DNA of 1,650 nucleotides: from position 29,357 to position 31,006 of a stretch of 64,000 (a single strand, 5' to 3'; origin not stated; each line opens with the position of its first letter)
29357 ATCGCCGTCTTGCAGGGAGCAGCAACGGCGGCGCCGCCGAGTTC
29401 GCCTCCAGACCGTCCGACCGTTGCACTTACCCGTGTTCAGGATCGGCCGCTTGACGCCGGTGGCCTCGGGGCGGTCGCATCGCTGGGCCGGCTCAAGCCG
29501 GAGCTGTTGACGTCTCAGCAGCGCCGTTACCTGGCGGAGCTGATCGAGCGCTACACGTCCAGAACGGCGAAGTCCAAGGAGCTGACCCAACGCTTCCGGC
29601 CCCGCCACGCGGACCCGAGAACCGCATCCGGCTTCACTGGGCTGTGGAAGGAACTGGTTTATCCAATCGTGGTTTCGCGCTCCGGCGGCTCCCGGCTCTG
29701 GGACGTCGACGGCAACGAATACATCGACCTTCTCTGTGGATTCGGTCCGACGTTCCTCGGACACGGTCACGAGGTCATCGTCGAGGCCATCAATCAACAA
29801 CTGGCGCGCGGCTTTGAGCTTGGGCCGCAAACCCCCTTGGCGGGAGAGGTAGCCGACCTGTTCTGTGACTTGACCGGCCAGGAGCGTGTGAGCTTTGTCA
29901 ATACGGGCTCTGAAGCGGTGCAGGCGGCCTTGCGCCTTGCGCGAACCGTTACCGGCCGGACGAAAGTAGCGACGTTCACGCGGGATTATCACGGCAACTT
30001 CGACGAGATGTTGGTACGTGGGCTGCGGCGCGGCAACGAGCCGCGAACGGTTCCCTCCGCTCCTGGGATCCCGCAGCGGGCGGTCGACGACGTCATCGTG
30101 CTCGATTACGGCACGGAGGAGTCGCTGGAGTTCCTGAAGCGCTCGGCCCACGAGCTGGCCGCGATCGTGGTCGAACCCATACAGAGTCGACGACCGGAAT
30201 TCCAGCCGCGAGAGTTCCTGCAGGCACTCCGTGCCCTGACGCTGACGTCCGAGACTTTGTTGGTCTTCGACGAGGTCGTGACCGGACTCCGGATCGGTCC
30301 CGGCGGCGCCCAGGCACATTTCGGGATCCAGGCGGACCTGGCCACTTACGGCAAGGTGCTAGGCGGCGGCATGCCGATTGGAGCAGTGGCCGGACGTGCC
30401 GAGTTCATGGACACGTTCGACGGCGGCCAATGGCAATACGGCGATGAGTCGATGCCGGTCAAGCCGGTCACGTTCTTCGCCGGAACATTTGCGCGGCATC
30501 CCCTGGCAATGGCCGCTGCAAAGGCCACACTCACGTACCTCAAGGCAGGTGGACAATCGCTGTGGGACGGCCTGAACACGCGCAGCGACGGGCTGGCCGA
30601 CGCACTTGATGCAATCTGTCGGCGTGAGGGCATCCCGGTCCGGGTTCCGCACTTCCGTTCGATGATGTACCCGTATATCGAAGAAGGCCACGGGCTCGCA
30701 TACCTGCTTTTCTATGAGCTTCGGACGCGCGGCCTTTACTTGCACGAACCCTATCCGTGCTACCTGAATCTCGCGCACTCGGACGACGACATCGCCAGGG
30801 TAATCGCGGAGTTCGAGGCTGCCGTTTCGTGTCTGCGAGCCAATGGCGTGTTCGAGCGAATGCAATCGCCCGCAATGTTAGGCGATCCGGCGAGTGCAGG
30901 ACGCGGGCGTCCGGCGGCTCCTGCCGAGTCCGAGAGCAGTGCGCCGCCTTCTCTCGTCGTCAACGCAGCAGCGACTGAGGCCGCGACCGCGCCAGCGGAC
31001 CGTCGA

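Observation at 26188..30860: Mycosubtilin/iturin-style KS-AT-ACP-aminotransferase (beta-amino acid) module without an acyl-ligase loader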

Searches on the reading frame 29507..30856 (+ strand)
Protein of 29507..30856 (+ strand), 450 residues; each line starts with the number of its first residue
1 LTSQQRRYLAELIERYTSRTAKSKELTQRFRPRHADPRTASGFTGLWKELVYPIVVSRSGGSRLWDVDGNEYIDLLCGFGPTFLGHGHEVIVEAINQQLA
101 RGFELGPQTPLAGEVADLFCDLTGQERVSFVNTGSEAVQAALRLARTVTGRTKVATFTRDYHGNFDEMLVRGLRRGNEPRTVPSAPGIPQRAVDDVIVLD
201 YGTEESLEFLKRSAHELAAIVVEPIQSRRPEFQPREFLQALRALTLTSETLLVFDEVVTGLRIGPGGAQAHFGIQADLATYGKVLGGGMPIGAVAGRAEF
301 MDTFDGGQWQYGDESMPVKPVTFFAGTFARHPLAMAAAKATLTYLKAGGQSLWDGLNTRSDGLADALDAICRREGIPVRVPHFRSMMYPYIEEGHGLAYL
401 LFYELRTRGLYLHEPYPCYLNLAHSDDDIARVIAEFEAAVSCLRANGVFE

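Call 52: search_solved_structures(query=window:29507-30856:+, max_evalue=1e-20, show_alignments=1)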
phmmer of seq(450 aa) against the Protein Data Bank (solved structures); distinct sequences matched with E-value up to 1e-20: 74 (the best 60 are shown).
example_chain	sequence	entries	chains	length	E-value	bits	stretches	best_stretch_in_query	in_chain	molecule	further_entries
6kfm_A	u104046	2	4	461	1.2e-132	446.1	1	2-448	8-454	Mycosubtilin synthase subunit A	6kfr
6kfu_A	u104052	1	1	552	2.1e-132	445.3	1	2-448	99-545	Mycosubtilin synthase subunit A,Mycosubtilin synthase subunit A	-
3fqa_A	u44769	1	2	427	3.8e-56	194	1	52-376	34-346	Glutamate-1-semialdehyde 2,1-aminomutase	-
3bs8_A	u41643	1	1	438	6.7e-56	193.2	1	52-387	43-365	Glutamate-1-semialdehyde 2,1-aminomutase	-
3fq8_A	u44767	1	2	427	7e-56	193.1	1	52-376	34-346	Glutamate-1-semialdehyde 2,1-aminomutase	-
2gsa_A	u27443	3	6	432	7.2e-56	193.1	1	52-376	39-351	GLUTAMATE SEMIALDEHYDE AMINOTRANSFERASE | PROTEIN (GLUTAMATE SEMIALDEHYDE AMINOTRANSFERASE)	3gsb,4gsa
6w80_A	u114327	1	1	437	7.4e-56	193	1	53-382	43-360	Glutamate-1-semialdehyde 2,1-aminomutase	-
3k28_A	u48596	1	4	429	1.1e-55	192.5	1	52-445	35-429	Glutamate-1-semialdehyde 2,1-aminomutase 2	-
3fq7_A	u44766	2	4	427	1.3e-55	192.2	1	52-376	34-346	Glutamate-1-semialdehyde 2,1-aminomutase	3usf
2hoy_A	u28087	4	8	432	1.3e-55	192.2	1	52-376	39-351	Glutamate-1-semialdehyde 2,1-aminomutase (GSAM) apo-form | Glutamate-1-semialdehyde 2,1-aminomutase (GSAM) pmp-form | Glutamate-1-semialdehyde 2,1-aminomutase (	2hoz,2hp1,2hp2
5hdm_A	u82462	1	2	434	7.2e-55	189.8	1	52-357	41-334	Glutamate-1-semialdehyde 2,1-aminomutase 1, chloroplastic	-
4e77_A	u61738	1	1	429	3e-54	187.7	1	52-390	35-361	Glutamate-1-semialdehyde 2,1-aminomutase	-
2cfb_A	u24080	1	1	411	3.2e-54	187.7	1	52-390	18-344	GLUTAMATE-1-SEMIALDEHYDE 2,1-AMINOMUTASE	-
2e7u_A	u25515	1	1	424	9.7e-54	186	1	54-433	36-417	Glutamate-1-semialdehyde 2,1-aminomutase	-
2epj_A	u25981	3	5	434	2.8e-53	184.5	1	52-391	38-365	Glutamate-1-semialdehyde 2,1-aminomutase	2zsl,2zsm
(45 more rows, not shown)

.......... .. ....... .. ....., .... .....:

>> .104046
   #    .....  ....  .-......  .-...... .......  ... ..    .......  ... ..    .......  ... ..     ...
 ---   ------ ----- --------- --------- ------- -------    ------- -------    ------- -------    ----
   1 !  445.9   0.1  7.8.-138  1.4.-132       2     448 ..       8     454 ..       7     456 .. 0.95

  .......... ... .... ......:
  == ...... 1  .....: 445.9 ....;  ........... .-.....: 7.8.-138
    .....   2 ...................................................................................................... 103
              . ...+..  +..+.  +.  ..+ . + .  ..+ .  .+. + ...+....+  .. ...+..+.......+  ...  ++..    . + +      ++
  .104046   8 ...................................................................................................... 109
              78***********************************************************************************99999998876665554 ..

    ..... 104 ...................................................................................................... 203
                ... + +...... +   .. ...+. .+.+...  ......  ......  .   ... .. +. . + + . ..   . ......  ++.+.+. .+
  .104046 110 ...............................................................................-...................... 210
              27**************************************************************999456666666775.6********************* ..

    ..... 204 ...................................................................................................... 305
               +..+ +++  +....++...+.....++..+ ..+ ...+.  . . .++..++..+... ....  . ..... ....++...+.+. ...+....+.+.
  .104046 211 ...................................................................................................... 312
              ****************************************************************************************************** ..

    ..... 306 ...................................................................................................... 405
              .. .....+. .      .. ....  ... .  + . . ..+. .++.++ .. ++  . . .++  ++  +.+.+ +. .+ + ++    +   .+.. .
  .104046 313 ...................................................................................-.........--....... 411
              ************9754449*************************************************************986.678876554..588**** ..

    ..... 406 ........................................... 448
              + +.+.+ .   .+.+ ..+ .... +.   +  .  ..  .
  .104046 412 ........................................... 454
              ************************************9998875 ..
